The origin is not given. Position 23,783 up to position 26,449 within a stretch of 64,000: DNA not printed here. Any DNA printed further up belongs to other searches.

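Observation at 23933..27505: Single-polypeptide Zwf-Gnd fusion (G6PD + decarboxylating 6PGD), with an unknown neighbour that might supply lactonase activity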

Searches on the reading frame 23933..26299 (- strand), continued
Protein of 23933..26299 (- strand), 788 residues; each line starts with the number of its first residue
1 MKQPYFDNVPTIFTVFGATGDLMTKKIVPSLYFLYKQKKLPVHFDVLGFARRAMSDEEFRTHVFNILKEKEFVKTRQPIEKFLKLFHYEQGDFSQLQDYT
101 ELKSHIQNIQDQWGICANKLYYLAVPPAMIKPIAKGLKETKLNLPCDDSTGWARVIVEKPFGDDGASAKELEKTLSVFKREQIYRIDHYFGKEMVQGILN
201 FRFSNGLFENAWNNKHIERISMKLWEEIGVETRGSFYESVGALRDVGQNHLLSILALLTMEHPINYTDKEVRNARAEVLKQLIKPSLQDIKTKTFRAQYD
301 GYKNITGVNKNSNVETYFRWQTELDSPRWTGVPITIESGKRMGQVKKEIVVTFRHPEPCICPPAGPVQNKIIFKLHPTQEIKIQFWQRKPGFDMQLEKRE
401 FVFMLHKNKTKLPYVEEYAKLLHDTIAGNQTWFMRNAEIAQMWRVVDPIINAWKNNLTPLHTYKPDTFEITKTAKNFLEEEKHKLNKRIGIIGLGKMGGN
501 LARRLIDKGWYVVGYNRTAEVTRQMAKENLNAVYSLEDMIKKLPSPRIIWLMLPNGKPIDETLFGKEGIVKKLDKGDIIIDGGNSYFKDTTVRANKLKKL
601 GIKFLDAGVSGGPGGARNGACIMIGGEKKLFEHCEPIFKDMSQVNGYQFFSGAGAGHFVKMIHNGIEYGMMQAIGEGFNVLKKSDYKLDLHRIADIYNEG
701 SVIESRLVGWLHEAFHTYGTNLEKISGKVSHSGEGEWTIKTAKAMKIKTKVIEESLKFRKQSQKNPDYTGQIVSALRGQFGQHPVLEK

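Call 8: find_homologous_proteins(query=window:23933-26299:-, max_evalue=1e-10)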
Query window:23933-26299:- (788 aa): 6360 proteins with E <= 1e-10 among 8000 candidates; the best 120 are listed.
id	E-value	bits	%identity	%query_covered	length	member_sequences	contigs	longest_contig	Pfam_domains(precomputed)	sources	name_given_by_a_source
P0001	0.0e+0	1836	100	100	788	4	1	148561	PF02781.22,PF03446.22,PF02826.26,PF00393.25,PF00479.29,PF03807.24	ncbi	ncbi:MAG: glucose-6-phosphate dehydrogenase [Candidatus Magasanikiibacteriota bacterium]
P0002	0.0e+0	1492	79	99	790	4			PF02781.22,PF03446.22,PF02826.26,PF00393.25,PF00479.29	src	-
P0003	0.0e+0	1238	65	99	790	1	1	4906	PF02781.22,PF03446.22,PF00393.25,PF00479.29,PF03807.24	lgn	-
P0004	0.0e+0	1144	61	99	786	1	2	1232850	PF02781.22,PF03446.22,PF02826.26,PF00393.25,PF00479.29,PF03807.24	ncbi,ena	-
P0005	0.0e+0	1134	61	99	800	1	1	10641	PF02781.22,PF03446.22,PF02826.26,PF00393.25,PF00479.29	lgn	-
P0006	0.0e+0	1130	60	100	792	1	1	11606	PF02781.22,PF03446.22,PF00393.25,PF00479.29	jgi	-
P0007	0.0e+0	1124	61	100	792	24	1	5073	PF02781.22,PF03446.22,PF00393.25,PF00479.29,PF03807.24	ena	-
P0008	0.0e+0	1122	61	100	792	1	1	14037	PF02781.22,PF03446.22,PF00393.25,PF00479.29,PF03807.24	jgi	-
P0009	0.0e+0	1107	61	99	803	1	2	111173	PF02781.22,PF03446.22,PF02826.26,PF00393.25,PF00479.29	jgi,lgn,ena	-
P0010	0.0e+0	1105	60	99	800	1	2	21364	PF02781.22,PF03446.22,PF02826.26,PF00393.25,PF00479.29,PF01488.27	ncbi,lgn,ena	-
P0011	0.0e+0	1103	60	99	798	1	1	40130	PF02781.22,PF03446.22,PF00393.25,PF00479.29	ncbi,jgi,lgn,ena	ncbi:MAG: glucose-6-phosphate dehydrogenase [Candidatus Magasanikbacteria bacterium]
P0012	0.0e+0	1084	59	99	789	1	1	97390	PF02781.22,PF03446.22,PF00393.25,PF00479.29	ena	-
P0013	0.0e+0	1065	57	99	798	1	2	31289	PF02781.22,PF03446.22,PF02826.26,PF00393.25,PF00479.29,PF03807.24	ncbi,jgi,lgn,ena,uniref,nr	ncbi:MAG: hypothetical protein COT81_01615 [Candidatus Buchananbacteria bacterium CG10_big_fil_rev_8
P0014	0.0e+0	1064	59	99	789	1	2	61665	PF02781.22,PF03446.22,PF02826.26,PF00393.25,PF00479.29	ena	-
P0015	0.0e+0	1052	57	99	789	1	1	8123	PF02781.22,PF03446.22,PF02826.26,PF00393.25,PF00479.29,PF01488.27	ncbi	-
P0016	0.0e+0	1051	58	99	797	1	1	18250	PF02781.22,PF03446.22,PF02826.26,PF00393.25,PF00479.29,PF03807.24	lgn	-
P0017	0.0e+0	1042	58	99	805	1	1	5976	PF02781.22,PF03446.22,PF02826.26,PF00393.25,PF00479.29,PF03807.24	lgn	-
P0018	0.0e+0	1041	58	98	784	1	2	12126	PF02781.22,PF03446.22,PF00393.25,PF00479.29,PF03807.24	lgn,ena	-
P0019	0.0e+0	1039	57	99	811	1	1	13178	PF02781.22,PF03446.22,PF02826.26,PF00393.25,PF00479.29,PF03807.24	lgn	-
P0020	0.0e+0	1036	58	98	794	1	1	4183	PF02781.22,PF03446.22,PF02826.26,PF00393.25,PF00479.29,PF03807.24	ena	-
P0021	0.0e+0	1034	57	99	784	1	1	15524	PF02781.22,PF03446.22,PF00393.25,PF00479.29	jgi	jgi:glucose-6-phosphate 1-dehydrogenase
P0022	0.0e+0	1030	57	99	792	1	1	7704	PF02781.22,PF03446.22,PF00393.25,PF00479.29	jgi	-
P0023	0.0e+0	1024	57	99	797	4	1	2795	PF02781.22,PF03446.22,PF00393.25,PF00479.29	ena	-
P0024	1.4e-296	1004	55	99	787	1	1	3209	PF02781.22,PF03446.22,PF02826.26,PF00393.25,PF00479.29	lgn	-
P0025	3.2e-296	1003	56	99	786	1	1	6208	PF02781.22,PF03446.22,PF02826.26,PF00393.25,PF00479.29,PF03807.24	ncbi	-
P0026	5.3e-296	1002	54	99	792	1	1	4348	PF02781.22,PF03446.22,PF02826.26,PF00393.25,PF00479.29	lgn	-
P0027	1.1e-295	1001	55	99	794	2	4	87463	PF02781.22,PF03446.22,PF02826.26,PF00393.25,PF00479.29,PF03807.24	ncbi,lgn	-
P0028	2.1e-295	1000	56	99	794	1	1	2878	PF02781.22,PF03446.22,PF02826.26,PF00393.25,PF00479.29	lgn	-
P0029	9.6e-295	998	56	99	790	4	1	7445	PF02781.22,PF03446.22,PF02826.26,PF00393.25,PF00479.29,PF03807.24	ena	-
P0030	2.1e-294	997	54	100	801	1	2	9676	PF02781.22,PF03446.22,PF00393.25,PF00479.29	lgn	-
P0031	4.9e-294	996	55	99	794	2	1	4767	PF02781.22,PF03446.22,PF00393.25,PF00479.29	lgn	-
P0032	5.7e-294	995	61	86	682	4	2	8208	PF02781.22,PF03446.22,PF02826.26,PF00393.25,PF00479.29,PF03807.24,PF01488.27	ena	-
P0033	1.2e-293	994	54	100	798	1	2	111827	PF02781.22,PF03446.22,PF00393.25,PF00479.29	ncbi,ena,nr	ncbi:hypothetical protein AUJ46_05165 [Candidatus Peregrinibacteria bacterium CG1_02_54_53]|nr:MAG: 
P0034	1.8e-293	994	54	99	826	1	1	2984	PF02781.22,PF03446.22,PF02826.26,PF00393.25,PF00479.29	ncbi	ncbi:MAG: phosphogluconate dehydrogenase (NAD(+)-dependent, decarboxylating), partial [Candidatus Pa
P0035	5.7e-293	992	56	98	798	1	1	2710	PF02781.22,PF03446.22,PF02826.26,PF00393.25,PF00479.29,PF03807.24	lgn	-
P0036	9.1e-293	991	56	99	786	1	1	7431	PF02781.22,PF03446.22,PF02826.26,PF00393.25,PF00479.29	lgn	-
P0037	1.0e-292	991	55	98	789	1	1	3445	PF02781.22,PF03446.22,PF02826.26,PF00393.25,PF00479.29,PF03807.24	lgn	-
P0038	1.6e-292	991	55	99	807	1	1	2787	PF02781.22,PF03446.22,PF02826.26,PF00393.25,PF00479.29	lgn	-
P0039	2.2e-292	990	56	99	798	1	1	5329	PF02781.22,PF03446.22,PF02826.26,PF00393.25,PF00479.29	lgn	-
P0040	2.7e-292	990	54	99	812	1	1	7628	PF02781.22,PF03446.22,PF02826.26,PF00393.25,PF00479.29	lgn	-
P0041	4.5e-292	989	55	99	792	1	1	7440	PF02781.22,PF03446.22,PF02826.26,PF00393.25,PF00479.29,PF03807.24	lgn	-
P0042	2.5e-291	987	54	99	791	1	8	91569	PF02781.22,PF03446.22,PF00393.25,PF00479.29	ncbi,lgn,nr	ncbi:MAG: glucose-6-phosphate dehydrogenase [Candidatus Harrisonbacteria bacterium]|nr:glucose-6-pho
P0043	4.4e-291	986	55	100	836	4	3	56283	PF02781.22,PF03446.22,PF00393.25,PF00479.29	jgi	-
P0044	4.6e-291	986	55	99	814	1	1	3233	PF02781.22,PF03446.22,PF02826.26,PF00393.25,PF00479.29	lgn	-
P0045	1.2e-290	984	54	100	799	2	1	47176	PF02781.22,PF03446.22,PF00393.25,PF00479.29,PF03807.24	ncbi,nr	ncbi:MAG: glucose-6-phosphate dehydrogenase [Candidatus Peribacter sp.]|nr:glucose-6-phosphate dehyd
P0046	1.3e-290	984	55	99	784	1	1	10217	PF02781.22,PF03446.22,PF02826.26,PF00393.25,PF00479.29,PF03807.24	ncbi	-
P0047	6.8e-290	982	54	99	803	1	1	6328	PF02781.22,PF03446.22,PF02826.26,PF00393.25,PF00479.29,PF03807.24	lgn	-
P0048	1.9e-289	980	54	99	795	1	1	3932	PF02781.22,PF03446.22,PF02826.26,PF00393.25,PF00479.29,PF03807.24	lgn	-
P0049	2.5e-289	980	54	99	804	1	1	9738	PF02781.22,PF03446.22,PF00393.25,PF00479.29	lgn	-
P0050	2.7e-289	980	54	99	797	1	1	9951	PF02781.22,PF03446.22,PF02826.26,PF00393.25,PF00479.29,PF03807.24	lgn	-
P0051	3.2e-289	980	55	99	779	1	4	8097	PF02781.22,PF03446.22,PF00393.25,PF00479.29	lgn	-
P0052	5.3e-289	979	55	99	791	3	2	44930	PF02781.22,PF03446.22,PF02826.26,PF00393.25,PF00479.29,PF03807.24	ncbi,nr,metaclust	ncbi:MAG: hypothetical protein A2857_04720 [Candidatus Levybacteria bacterium RIFCSPHIGHO2_01_FULL_3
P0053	9.7e-289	978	54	99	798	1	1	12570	PF02781.22,PF03446.22,PF02826.26,PF00393.25,PF00479.29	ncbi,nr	ncbi:MAG: glucose-6-phosphate dehydrogenase [Candidatus Portnoybacteria bacterium]|nr:glucose-6-phos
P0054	1.0e-288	978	54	99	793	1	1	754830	PF02781.22,PF03446.22,PF02826.26,PF00393.25,PF00479.29,PF03807.24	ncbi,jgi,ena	jgi:glucose-6-phosphate 1-dehydrogenase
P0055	1.6e-288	977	54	100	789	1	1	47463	PF02781.22,PF03446.22,PF02826.26,PF00393.25,PF00479.29,PF03807.24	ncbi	-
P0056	2.5e-288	977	54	99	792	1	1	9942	PF02781.22,PF03446.22,PF00393.25,PF00479.29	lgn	-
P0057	3.9e-288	976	53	98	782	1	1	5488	PF02781.22,PF03446.22,PF00393.25,PF00479.29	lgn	-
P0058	4.4e-288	976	54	99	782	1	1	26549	PF02781.22,PF03446.22,PF02826.26,PF00393.25,PF00479.29,PF03807.24,PF01488.27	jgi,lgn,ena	-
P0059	5.2e-288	976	54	99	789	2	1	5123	PF02781.22,PF03446.22,PF02826.26,PF00393.25,PF00479.29,PF03807.24,PF01488.27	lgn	-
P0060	5.6e-288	976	53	100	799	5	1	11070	PF02781.22,PF03446.22,PF00393.25,PF00479.29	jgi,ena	-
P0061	1.7e-287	974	54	98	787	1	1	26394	PF02781.22,PF03446.22,PF02826.26,PF00393.25,PF00479.29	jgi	-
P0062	2.6e-287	973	54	99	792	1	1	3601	PF02781.22,PF03446.22,PF02826.26,PF00393.25,PF00479.29,PF03807.24,PF01488.27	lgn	-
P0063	2.9e-287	973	54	99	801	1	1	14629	PF02781.22,PF03446.22,PF02826.26,PF00393.25,PF00479.29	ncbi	-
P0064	3.1e-287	973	53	99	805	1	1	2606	PF02781.22,PF03446.22,PF00393.25,PF00479.29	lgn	-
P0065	4.5e-287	973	54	99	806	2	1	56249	PF02781.22,PF03446.22,PF00393.25,PF00479.29,PF03807.24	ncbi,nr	ncbi:glucose-6-phosphate dehydrogenase [Candidatus Kaiserbacteria bacterium]|nr:glucose-6-phosphate 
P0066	5.7e-287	972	55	99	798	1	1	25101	PF02781.22,PF03446.22,PF00393.25,PF00479.29,PF03807.24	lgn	-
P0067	6.0e-287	972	53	99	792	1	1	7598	PF02781.22,PF03446.22,PF02826.26,PF00393.25,PF00479.29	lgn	-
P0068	6.4e-287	972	54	99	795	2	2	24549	PF02781.22,PF03446.22,PF02826.26,PF00393.25,PF00479.29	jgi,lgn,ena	-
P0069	1.3e-286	971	52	99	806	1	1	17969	PF02781.22,PF03446.22,PF02826.26,PF00393.25,PF00479.29,PF03807.24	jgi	jgi:glucose-6-phosphate 1-dehydrogenase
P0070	2.4e-286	970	53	99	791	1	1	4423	PF02781.22,PF03446.22,PF02826.26,PF00393.25,PF00479.29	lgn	-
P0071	2.8e-286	970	53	99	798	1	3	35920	PF02781.22,PF03446.22,PF02826.26,PF00393.25,PF00479.29,PF07991.19,PF01488.27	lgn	-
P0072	3.1e-286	970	55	99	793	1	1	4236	PF02781.22,PF03446.22,PF02826.26,PF00393.25,PF00479.29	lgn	-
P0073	3.1e-286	970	53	99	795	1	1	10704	PF02781.22,PF03446.22,PF00393.25,PF00479.29,PF01488.27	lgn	-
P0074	6.2e-286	969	55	99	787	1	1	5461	PF02781.22,PF02254.25,PF03446.22,PF02826.26,PF00393.25,PF00479.29,PF03807.24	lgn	-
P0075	7.7e-286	968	54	99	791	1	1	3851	PF02781.22,PF03446.22,PF00393.25,PF00479.29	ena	-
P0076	7.7e-286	968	54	99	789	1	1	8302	PF02781.22,PF03446.22,PF02826.26,PF00393.25,PF00479.29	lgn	-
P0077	8.0e-286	968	55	98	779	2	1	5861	PF02781.22,PF03446.22,PF02826.26,PF00393.25,PF00479.29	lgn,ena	-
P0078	1.6e-285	967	54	98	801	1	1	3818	PF02781.22,PF03446.22,PF02826.26,PF00393.25,PF00479.29,PF03807.24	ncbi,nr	ncbi:MAG: glucose-6-phosphate dehydrogenase [Candidatus Taylorbacteria bacterium]|nr:glucose-6-phosp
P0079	1.6e-285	967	54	99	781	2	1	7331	PF02781.22,PF03446.22,PF00393.25,PF00479.29,PF03807.24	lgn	-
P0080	2.1e-285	967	54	98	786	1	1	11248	PF02781.22,PF03446.22,PF02826.26,PF00393.25,PF00479.29,PF03807.24,PF01488.27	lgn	-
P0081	2.5e-285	967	54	99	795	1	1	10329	PF02781.22,PF03446.22,PF00393.25,PF00479.29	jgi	-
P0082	3.7e-285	966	52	99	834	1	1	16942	PF02781.22,PF03446.22,PF02826.26,PF00393.25,PF00479.29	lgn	-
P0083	3.8e-285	966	54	99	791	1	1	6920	PF02781.22,PF03446.22,PF02826.26,PF00393.25,PF00479.29,PF01488.27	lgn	-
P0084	4.1e-285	966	53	98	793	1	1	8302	PF02781.22,PF03446.22,PF02826.26,PF00393.25,PF00479.29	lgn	-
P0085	5.4e-285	966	54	99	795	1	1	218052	PF02781.22,PF03446.22,PF02826.26,PF00393.25,PF00479.29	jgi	jgi:glucose-6-phosphate 1-dehydrogenase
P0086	1.4e-284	964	54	98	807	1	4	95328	PF02781.22,PF03446.22,PF00393.25,PF00479.29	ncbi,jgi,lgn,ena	-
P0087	1.6e-284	964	53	100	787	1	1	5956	PF02781.22,PF03446.22,PF02826.26,PF00393.25,PF00479.29,PF03807.24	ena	-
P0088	2.4e-284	964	53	99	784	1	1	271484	PF02781.22,PF03446.22,PF00393.25,PF00479.29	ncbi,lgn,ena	-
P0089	2.4e-284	964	53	99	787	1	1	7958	PF02781.22,PF03446.22,PF02826.26,PF00393.25,PF00479.29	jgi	jgi:glucose-6-phosphate 1-dehydrogenase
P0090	3.0e-284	963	54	98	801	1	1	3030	PF02781.22,PF03446.22,PF02826.26,PF00393.25,PF00479.29,PF03807.24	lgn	-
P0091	3.0e-284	963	54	99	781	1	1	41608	PF02781.22,PF03446.22,PF02826.26,PF00393.25,PF00479.29,PF03807.24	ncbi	ncbi:MAG: glucose-6-phosphate dehydrogenase [Patescibacteria group bacterium]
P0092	3.1e-284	963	53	99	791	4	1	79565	PF02781.22,PF03446.22,PF02826.26,PF00393.25,PF00479.29,PF03807.24,PF01488.27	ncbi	-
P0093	3.2e-284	963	54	99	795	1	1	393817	PF02781.22,PF03446.22,PF02826.26,PF00393.25,PF00479.29,PF03807.24,PF01488.27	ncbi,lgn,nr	ncbi:MAG: hypothetical protein KatS3mg095_0404 [Candidatus Parcubacteria bacterium]|nr:MAG: hypothet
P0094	3.3e-284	963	53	99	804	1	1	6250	PF02781.22,PF03446.22,PF02826.26,PF00393.25,PF00479.29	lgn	-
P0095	4.1e-284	963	54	99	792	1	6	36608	PF02781.22,PF03446.22,PF02826.26,PF00393.25,PF00479.29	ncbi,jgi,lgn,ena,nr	ncbi:MAG: hypothetical protein COT90_02835 [Candidatus Diapherotrites archaeon CG10_big_fil_rev_8_21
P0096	5.3e-284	962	55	99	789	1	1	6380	PF02781.22,PF03446.22,PF02826.26,PF00393.25,PF00479.29,PF03807.24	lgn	-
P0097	9.1e-284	962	54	99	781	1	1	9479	PF02781.22,PF03446.22,PF02826.26,PF00393.25,PF00479.29,PF03807.24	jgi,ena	-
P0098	9.2e-284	962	53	99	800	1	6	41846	PF02781.22,PF03446.22,PF02826.26,PF00393.25,PF00479.29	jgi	jgi:glucose-6-phosphate 1-dehydrogenase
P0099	1.3e-283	961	53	99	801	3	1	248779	PF02781.22,PF03446.22,PF00393.25,PF00479.29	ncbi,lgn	-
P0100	1.4e-283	961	54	98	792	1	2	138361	PF02781.22,PF03446.22,PF00393.25,PF00479.29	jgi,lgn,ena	jgi:glucose-6-phosphate 1-dehydrogenase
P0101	1.8e-283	961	53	99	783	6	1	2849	PF02781.22,PF03446.22,PF02826.26,PF00393.25,PF00479.29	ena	-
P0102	2.1e-283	960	54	99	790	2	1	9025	PF02781.22,PF03446.22,PF02826.26,PF00393.25,PF00479.29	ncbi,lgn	-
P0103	2.1e-283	960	54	98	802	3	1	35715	PF02781.22,PF03446.22,PF00393.25,PF00479.29,PF03807.24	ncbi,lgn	-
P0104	2.7e-283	960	52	99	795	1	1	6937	PF02781.22,PF03446.22,PF02826.26,PF00393.25,PF00479.29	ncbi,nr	ncbi:MAG: glucose-6-phosphate dehydrogenase [bacterium]|nr:glucose-6-phosphate dehydrogenase [bacter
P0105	2.7e-283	960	53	99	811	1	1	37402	PF02781.22,PF03446.22,PF02826.26,PF00393.25,PF00479.29,PF03807.24,PF01488.27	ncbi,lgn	-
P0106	3.2e-283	960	54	99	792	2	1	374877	PF02781.22,PF03446.22,PF02826.26,PF00393.25,PF00479.29,PF03807.24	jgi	-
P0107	3.6e-283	960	55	98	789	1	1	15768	PF02781.22,PF03446.22,PF02826.26,PF00393.25,PF00479.29,PF03807.24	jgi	-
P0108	4.2e-283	959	55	99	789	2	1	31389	PF02781.22,PF03446.22,PF02826.26,PF00393.25,PF00479.29,PF03807.24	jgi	jgi:glucose-6-phosphate 1-dehydrogenase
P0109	9.8e-283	958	54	99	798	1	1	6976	PF02781.22,PF03446.22,PF02826.26,PF00393.25,PF00479.29,PF03807.24,PF01488.27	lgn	-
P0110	1.0e-282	958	53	99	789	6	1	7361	PF02781.22,PF03446.22,PF02826.26,PF00393.25,PF00479.29,PF03807.24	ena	-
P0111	1.1e-282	958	53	99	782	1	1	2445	PF02781.22,PF03446.22,PF00393.25,PF00479.29,PF03807.24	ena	-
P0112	1.4e-282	958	53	98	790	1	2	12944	PF02781.22,PF03446.22,PF00393.25,PF00479.29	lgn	-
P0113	2.1e-282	957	53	98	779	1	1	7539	PF02781.22,PF03446.22,PF02826.26,PF00393.25,PF00479.29,PF03807.24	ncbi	-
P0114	2.2e-282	957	53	99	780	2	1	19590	PF02781.22,PF03446.22,PF02826.26,PF00393.25,PF00479.29,PF03807.24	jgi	-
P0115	2.3e-282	957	53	100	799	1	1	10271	PF02781.22,PF01408.29,PF03446.22,PF02826.26,PF00393.25,PF00479.29,PF03807.24,PF01488.27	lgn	-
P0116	3.4e-282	956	55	99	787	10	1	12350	PF02781.22,PF03446.22,PF02826.26,PF00393.25,PF00479.29,PF03807.24,PF01488.27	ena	-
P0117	3.6e-282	956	52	99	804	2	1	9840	PF02781.22,PF03446.22,PF02826.26,PF00393.25,PF00479.29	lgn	-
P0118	3.9e-282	956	54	100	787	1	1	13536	PF02781.22,PF03446.22,PF02826.26,PF00393.25,PF00479.29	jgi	-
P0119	4.0e-282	956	54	99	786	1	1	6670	PF02781.22,PF03446.22,PF02826.26,PF00393.25,PF00479.29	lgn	-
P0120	4.0e-282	956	54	99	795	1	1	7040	PF02781.22,PF03446.22,PF02826.26,PF00393.25,PF00479.29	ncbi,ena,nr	ncbi:MAG TPA: glucose-6-phosphate dehydrogenase [Candidatus Levybacteria bacterium]|nr:glucose-6-pho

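Call 15: find_encoding_contigs(protein=P0004, flank=8000, max_places=2)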
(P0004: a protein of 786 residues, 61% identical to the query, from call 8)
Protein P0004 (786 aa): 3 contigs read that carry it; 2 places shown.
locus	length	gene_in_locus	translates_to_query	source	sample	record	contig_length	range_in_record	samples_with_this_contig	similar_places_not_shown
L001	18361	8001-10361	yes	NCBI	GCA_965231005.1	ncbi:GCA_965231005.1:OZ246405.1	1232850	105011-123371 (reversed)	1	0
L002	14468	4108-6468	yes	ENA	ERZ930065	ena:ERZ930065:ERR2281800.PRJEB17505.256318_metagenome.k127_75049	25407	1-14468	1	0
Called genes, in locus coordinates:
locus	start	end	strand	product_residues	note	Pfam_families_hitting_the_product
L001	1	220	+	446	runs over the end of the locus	PF00270:DEAD, PF04851:ResIII, PF00271:Helicase_C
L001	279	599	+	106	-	-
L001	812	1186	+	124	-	-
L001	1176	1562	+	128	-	PF08922:DUF1905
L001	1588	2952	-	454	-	PF00171:Aldedh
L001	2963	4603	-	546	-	PF02776:TPP_enzyme_N, PF00205:TPP_enzyme_M, PF02775:TPP_enzyme_C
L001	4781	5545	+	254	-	PF02683:DsbD_TM, PF13386:DsbD_2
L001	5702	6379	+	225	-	PF03853:YjeF_N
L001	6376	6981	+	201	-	-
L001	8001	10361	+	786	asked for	PF00479:G6PD_N, PF03807:F420_oxidored (faint), PF02781:G6PD_C, PF02826:2-Hacid_dh_C (weak), PF03446:NAD_binding_2, PF00393:6PGD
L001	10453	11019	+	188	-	-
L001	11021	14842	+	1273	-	PF00270:DEAD, PF00271:Helicase_C, PF21010:HA2_C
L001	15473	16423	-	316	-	PF01048:PNP_UDP_1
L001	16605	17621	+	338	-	PF03951:Gln-synt_N, PF00120:Gln-synt_C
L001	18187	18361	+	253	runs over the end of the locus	PF13098:Thioredoxin_2 (weak), PF13462:Thioredoxin_4, PF01323:DSBA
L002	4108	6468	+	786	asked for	PF00479:G6PD_N, PF03807:F420_oxidored (faint), PF02781:G6PD_C, PF02826:2-Hacid_dh_C (weak), PF03446:NAD_binding_2, PF00393:6PGD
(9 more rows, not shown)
